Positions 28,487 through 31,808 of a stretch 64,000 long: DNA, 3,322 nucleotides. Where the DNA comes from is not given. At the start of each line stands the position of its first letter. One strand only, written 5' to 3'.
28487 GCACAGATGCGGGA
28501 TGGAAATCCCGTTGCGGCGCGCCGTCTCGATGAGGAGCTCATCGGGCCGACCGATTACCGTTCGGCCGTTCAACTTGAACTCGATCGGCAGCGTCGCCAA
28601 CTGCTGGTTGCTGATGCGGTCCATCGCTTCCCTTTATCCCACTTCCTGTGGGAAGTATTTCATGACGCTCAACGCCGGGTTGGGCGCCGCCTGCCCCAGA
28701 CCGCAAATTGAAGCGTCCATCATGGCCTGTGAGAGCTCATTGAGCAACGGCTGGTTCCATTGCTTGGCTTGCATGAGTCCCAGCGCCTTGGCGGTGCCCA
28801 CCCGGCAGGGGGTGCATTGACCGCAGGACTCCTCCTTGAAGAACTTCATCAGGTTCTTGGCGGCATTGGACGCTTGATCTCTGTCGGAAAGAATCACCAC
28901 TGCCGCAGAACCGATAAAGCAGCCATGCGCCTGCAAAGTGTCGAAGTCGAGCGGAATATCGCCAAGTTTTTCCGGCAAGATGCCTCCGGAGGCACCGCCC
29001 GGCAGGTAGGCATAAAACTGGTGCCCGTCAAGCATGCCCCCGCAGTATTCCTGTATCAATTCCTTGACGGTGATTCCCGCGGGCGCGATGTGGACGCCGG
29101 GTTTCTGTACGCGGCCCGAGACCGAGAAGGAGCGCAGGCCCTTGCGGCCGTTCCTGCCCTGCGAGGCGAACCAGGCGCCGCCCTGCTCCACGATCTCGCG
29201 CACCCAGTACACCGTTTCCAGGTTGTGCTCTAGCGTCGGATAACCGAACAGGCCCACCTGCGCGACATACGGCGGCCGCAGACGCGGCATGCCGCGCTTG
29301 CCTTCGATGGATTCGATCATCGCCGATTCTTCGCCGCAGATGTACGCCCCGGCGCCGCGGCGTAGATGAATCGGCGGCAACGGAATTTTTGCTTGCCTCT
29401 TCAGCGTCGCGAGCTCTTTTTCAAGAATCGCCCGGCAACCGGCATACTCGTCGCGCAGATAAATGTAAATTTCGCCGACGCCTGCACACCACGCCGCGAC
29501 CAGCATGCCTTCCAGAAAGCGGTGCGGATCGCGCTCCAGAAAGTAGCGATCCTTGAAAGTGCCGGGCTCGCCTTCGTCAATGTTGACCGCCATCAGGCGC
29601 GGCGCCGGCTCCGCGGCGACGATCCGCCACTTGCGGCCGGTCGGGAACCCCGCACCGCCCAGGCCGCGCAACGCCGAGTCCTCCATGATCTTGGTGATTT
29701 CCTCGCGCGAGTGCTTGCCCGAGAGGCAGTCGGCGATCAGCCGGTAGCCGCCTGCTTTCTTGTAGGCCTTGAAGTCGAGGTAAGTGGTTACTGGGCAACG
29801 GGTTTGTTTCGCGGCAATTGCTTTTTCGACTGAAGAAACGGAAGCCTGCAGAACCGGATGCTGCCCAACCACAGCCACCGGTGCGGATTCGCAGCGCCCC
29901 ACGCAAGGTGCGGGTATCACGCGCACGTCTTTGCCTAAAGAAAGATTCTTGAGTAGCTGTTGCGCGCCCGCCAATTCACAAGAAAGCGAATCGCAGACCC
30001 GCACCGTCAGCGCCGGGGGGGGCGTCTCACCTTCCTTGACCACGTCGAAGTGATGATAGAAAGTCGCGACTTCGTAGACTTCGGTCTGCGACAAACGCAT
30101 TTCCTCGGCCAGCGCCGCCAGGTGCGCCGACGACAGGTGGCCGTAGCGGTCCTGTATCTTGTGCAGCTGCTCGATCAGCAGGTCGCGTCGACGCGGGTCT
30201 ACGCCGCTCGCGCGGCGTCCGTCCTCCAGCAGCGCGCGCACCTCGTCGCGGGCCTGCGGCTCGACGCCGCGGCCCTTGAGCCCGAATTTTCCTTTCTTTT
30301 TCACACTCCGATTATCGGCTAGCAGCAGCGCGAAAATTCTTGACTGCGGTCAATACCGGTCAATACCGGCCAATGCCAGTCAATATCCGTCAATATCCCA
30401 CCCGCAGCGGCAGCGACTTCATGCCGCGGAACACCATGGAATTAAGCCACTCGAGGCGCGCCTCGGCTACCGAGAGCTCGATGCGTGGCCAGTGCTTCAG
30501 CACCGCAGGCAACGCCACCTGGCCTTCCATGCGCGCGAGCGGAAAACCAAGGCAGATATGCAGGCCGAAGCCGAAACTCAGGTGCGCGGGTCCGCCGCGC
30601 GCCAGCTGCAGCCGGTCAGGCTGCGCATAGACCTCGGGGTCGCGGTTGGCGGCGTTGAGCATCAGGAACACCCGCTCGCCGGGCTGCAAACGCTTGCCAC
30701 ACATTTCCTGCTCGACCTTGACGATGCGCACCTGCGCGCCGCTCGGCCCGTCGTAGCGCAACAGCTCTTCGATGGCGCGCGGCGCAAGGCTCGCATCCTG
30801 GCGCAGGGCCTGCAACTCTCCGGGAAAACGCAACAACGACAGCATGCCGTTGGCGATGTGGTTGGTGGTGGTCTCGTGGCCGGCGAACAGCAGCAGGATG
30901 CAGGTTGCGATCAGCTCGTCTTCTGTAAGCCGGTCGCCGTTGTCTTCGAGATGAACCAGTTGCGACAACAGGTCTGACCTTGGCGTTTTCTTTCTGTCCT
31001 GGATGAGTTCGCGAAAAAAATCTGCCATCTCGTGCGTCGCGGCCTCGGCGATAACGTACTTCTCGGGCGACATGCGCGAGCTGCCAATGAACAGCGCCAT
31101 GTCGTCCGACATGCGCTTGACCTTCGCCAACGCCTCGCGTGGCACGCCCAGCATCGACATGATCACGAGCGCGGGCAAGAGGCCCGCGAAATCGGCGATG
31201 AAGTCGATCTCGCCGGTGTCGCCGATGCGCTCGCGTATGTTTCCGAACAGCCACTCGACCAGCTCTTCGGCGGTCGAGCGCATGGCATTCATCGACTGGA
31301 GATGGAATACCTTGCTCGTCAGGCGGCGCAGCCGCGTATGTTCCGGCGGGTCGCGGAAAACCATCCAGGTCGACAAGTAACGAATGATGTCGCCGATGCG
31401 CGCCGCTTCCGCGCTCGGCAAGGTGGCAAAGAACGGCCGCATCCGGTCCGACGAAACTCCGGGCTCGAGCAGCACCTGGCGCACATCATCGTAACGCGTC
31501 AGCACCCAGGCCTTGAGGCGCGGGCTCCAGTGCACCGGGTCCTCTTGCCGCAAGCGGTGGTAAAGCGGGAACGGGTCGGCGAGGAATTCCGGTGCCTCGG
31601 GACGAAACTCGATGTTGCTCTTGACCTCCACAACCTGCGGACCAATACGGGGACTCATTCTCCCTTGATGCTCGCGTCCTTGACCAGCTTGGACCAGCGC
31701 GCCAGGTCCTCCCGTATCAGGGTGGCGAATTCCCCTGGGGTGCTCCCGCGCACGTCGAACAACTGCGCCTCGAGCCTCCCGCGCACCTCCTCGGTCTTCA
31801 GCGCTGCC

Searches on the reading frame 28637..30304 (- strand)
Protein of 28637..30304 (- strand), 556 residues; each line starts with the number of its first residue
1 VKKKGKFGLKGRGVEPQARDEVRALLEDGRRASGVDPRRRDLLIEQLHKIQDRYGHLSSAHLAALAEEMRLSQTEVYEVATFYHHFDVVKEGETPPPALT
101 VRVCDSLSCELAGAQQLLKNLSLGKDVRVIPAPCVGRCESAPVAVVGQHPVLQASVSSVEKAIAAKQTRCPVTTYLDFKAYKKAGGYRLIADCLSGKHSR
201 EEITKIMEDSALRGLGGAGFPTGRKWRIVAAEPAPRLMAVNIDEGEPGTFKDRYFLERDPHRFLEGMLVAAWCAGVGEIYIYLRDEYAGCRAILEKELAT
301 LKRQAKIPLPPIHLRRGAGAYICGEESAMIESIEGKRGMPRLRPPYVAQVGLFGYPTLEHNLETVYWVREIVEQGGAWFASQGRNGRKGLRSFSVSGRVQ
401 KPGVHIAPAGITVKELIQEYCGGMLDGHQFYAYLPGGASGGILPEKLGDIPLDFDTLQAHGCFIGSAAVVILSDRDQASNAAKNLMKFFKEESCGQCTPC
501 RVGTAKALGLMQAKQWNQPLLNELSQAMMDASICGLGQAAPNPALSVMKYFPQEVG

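Call 10: search_protein_families(library=pfam, proteins=[window:28637-30304:-])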
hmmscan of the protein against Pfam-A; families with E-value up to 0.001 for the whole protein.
window:28637-30304:- (556 aa): 4 families
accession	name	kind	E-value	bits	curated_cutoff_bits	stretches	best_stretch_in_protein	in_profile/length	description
PF01512.22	Complex1_51K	-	7.9e-37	126.9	31.2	1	208-368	2-148/150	Nuo51 FMN-binding domain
PF01257.25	2Fe-2S_thioredx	-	7.2e-23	81.5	24.8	1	37-165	9-143/145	Thioredoxin-like [2Fe-2S] ferredoxin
PF10589.14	NADH_4Fe-4S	-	9.7e-23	80.3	23.5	1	481-555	2-82/85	NADH-ubiquinone oxidoreductase-F iron-sulfur binding region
PF10531.15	SLBB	-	2.4e-06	27.7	27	1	394-442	3-54/55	SLBB domain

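Call 11: search_protein_families(library=ncbifam, proteins=[window:28637-30304:-])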
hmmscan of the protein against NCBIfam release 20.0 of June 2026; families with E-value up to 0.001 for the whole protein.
window:28637-30304:- (556 aa): 15 families
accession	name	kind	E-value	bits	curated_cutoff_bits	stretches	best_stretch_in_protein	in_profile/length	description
TIGR01959.1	nuoF_fam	equivalog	3.7e-107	358.3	558.65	1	176-555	12-406/410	NADH-quinone oxidoreductase subunit NuoF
NF010120.0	PRK13596.1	equivalog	1.2e-92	310.8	389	1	179-555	21-413/433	NADH-quinone oxidoreductase subunit NuoF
NF008436.0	PRK11278.1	equivalog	5.7e-73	246.3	749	1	179-554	28-421/448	NADH-quinone oxidoreductase subunit NuoF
TIGR01958.1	nuoE_fam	subfamily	1.6e-19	70.5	142.4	1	38-164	13-145/148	NADH-quinone oxidoreductase subunit NuoE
NF005722.0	PRK07539.1-2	equivalog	1e-17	64.7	141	1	38-165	22-155/157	NADH-quinone oxidoreductase subunit NuoE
NF005747.0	PRK07571.1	equivalog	3e-16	59.6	224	1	38-163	34-165/173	bidirectional hydrogenase complex protein HoxE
NF004638.0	PRK05988.1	equivalog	5e-12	45.9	198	1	43-163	28-154/159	formate dehydrogenase subunit gamma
NF005725.0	PRK07539.1-5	equivalog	5.6e-10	39.2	220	1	38-146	36-151/174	NADH-quinone oxidoreductase subunit NuoE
NF005721.0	PRK07539.1-1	equivalog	7e-09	35.4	308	1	27-122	32-122/292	NADH-quinone oxidoreductase subunit NuoE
NF005724.0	PRK07539.1-4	equivalog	3e-08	33.8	280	1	39-119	38-114/240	NADH-quinone oxidoreductase subunit NuoE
NF005723.0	PRK07539.1-3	equivalog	8.5e-08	32.2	226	1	41-149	24-138/158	NADH-quinone oxidoreductase subunit NuoE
TIGR04481.1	PR_assoc_PrdC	equivalog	1.1e-06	27.7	490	1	200-379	73-233/425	proline reductase-associated electron transfer protein PrdC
TIGR01945.1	rnfC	subfamily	2.6e-06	26.2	245.95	1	196-337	117-248/435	RnfABCDGE type electron transport complex subunit C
NF003454.1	PRK05035.1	equivalog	5.6e-06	25.1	345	1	197-309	120-230/556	electron transport complex subunit RsxC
NF009040.0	PRK12373.1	equivalog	7.1e-06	26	514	1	39-119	35-111/400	NADH-quinone oxidoreductase subunit E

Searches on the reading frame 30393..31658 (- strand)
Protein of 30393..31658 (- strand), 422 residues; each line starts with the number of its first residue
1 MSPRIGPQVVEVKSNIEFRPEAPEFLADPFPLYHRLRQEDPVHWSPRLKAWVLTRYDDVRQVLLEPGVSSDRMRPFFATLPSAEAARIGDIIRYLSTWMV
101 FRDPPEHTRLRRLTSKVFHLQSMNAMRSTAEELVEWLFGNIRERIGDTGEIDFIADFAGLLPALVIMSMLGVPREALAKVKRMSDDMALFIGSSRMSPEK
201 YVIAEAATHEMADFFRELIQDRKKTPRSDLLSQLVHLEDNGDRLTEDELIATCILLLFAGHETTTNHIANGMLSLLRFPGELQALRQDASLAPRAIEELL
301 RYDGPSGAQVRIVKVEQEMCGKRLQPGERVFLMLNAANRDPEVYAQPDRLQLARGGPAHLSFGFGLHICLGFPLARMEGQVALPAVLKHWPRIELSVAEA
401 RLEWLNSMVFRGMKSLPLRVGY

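Call 10: search_protein_families(library=pfam, proteins=[window:30393-31658:-])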
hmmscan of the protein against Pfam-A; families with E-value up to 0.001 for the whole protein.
window:30393-31658:- (422 aa): 1 family
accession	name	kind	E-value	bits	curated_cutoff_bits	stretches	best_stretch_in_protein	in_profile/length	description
PF00067.27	p450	-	1.8e-27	96.7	22.8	1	51-389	47-431/462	Cytochrome P450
